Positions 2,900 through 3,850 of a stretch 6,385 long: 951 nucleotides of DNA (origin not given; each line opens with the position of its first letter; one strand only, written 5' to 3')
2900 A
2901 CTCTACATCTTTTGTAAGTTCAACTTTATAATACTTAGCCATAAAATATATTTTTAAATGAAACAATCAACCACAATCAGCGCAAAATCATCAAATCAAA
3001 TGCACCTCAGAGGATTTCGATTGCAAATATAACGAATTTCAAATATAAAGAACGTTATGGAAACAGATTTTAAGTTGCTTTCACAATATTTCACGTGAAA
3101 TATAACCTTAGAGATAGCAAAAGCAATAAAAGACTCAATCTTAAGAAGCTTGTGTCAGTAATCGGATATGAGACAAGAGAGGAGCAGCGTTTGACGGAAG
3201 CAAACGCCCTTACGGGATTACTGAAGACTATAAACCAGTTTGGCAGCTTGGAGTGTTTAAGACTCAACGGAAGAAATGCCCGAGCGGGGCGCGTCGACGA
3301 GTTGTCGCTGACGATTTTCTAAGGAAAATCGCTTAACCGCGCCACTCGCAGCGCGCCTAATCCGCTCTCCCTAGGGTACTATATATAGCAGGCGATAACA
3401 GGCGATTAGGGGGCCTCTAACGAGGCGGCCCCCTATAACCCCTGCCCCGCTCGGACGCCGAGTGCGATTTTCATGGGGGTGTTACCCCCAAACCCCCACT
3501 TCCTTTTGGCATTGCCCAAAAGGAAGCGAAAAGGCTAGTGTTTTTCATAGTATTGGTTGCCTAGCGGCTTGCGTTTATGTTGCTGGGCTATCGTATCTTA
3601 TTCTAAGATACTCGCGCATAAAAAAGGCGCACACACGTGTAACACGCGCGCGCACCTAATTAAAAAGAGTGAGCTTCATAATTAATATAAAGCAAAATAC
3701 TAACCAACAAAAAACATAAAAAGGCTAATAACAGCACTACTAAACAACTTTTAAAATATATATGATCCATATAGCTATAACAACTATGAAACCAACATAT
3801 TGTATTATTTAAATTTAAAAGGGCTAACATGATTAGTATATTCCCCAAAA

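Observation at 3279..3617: GC-rich, hairpin-dense non-coding island in an otherwise compact AT-rich microvirus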

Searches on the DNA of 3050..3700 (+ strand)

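Call 9: search_dna_similar(query=window:3050-3700:+, collection=phages, mode=distant)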
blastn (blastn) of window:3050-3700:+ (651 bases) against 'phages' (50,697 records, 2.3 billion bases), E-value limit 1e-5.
Records with a match: 5; places in all: 5; records where one place covers at least 80% of the query: 0.
Best place of each record, by identity: 90-95% 1; 80-90% 2; 60-80% 2.
By first word of the organism name: Microvirus 3; Microviridae 2.
By host as written in the record: porcine 3; - 2.
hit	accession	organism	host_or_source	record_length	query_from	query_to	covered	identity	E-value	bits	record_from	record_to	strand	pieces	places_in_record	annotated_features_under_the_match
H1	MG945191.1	Microviridae sp.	pig feces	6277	338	588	39%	73.9%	1e-28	132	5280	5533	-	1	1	similar to hypothetical protein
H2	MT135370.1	Microvirus sp.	porcine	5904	18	506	32%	78.9%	1e-16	168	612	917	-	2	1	none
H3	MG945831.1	Microviridae sp.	pig feces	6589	102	507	20%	93.1%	2e-20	185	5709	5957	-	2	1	none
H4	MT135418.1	Microvirus sp.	porcine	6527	102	172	11%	85.9%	8e-13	82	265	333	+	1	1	none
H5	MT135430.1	Microvirus sp.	porcine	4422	451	518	10%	88.4%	3e-12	80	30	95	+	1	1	none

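Call 10: get_annotated_region(hit=H1, flank=1500)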
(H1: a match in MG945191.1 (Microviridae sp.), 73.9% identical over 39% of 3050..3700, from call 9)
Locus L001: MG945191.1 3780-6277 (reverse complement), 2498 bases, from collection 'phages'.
description: UNVERIFIED: Microviridae sp. isolate 696-1711, complete genome.
organism: Microviridae sp. (NCBI taxid 2202644)
taxonomy: Viruses; Monodnaviria; Sangervirae; Phixviricota; Malgrandaviricetes; Petitvirales; Microviridae
host: -; source: pig feces; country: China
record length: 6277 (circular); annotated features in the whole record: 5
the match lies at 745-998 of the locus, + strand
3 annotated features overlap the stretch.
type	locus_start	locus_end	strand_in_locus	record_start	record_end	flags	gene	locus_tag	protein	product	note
misc_feature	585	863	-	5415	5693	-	-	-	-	-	similar to hypothetical protein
misc_feature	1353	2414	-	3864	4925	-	-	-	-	-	similar to VP2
misc_feature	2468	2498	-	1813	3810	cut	-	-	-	-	similar to VP1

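Call 11: get_annotated_region(hit=H2, flank=1500)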
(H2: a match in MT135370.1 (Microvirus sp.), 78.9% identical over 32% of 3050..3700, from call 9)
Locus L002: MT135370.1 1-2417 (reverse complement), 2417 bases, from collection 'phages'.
description: UNVERIFIED: Microvirus sp. isolate VIRES_HeB02_2265193, complete genome.
organism: Microvirus sp. (NCBI taxid 2202559)
taxonomy: Viruses; Monodnaviria; Sangervirae; Phixviricota; Malgrandaviricetes; Petitvirales; Microviridae
host: porcine; source: -; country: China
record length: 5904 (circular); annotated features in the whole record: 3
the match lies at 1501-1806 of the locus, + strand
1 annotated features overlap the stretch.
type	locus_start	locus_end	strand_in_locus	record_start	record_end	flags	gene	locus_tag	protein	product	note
CDS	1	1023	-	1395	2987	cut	-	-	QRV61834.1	replication initiator protein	-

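Call 12: get_annotated_region(hit=H3, flank=1500)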
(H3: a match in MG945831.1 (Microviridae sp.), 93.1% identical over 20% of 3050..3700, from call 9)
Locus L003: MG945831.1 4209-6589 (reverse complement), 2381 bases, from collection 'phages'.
description: UNVERIFIED: Microviridae sp. isolate 9359-1602, complete genome.
organism: Microviridae sp. (NCBI taxid 2202644)
taxonomy: Viruses; Monodnaviria; Sangervirae; Phixviricota; Malgrandaviricetes; Petitvirales; Microviridae
host: -; source: pig feces; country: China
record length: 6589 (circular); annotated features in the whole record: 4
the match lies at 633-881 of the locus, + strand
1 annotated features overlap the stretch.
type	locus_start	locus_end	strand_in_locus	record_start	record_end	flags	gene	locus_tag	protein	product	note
misc_feature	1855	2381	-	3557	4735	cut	-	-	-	-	similar to VP2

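Call 13: get_annotated_region(hit=H4, flank=1500)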
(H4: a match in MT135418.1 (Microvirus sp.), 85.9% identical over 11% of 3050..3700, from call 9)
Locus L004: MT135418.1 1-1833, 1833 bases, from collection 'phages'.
description: UNVERIFIED: Microvirus sp. isolate VIRES_SC02_2265327, complete genome.
organism: Microvirus sp. (NCBI taxid 2202559)
taxonomy: Viruses; Monodnaviria; Sangervirae; Phixviricota; Malgrandaviricetes; Petitvirales; Microviridae
host: porcine; source: -; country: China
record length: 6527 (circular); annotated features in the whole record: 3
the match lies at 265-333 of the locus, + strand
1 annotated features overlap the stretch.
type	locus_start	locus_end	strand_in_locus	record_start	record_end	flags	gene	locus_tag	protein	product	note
CDS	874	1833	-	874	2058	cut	-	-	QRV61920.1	DNA pilot protein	-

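Call 14: get_annotated_region(hit=H5, flank=1500)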
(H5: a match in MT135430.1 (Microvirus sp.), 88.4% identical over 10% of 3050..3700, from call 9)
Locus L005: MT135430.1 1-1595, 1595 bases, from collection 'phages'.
description: UNVERIFIED: Microvirus sp. isolate VIRES_SX02_2310808, complete genome.
organism: Microvirus sp. (NCBI taxid 2202559)
taxonomy: Viruses; Monodnaviria; Sangervirae; Phixviricota; Malgrandaviricetes; Petitvirales; Microviridae
host: porcine; source: -; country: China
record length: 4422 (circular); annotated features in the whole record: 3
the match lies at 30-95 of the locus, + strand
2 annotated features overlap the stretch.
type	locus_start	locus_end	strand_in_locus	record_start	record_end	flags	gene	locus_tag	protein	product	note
CDS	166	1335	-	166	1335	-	-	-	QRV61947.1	DNA pilot protein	-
CDS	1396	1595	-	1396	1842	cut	-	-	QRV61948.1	hypothetical protein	-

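Call 74: search_dna_similar(query=window:3400-3617:+, collection=plasmids, mode=distant, max_evalue=0.001)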
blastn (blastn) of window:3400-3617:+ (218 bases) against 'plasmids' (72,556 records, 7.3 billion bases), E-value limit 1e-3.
Records with a match: 1; places in all: 1; records where one place covers at least 80% of the query: 0.
Best place of each record, by identity: 80-90% 1.
By first word of the organism name: Pseudomonas 1.
By predicted mobility (MOB-suite, as given by PLSDB): non-mobilizable 1.
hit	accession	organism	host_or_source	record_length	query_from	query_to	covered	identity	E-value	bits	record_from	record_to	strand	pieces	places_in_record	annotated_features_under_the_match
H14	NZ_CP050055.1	Pseudomonas aeruginosa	Pure culture,Integrative Microbiology ...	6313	77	154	36%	85.9%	3e-12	79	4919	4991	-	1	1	none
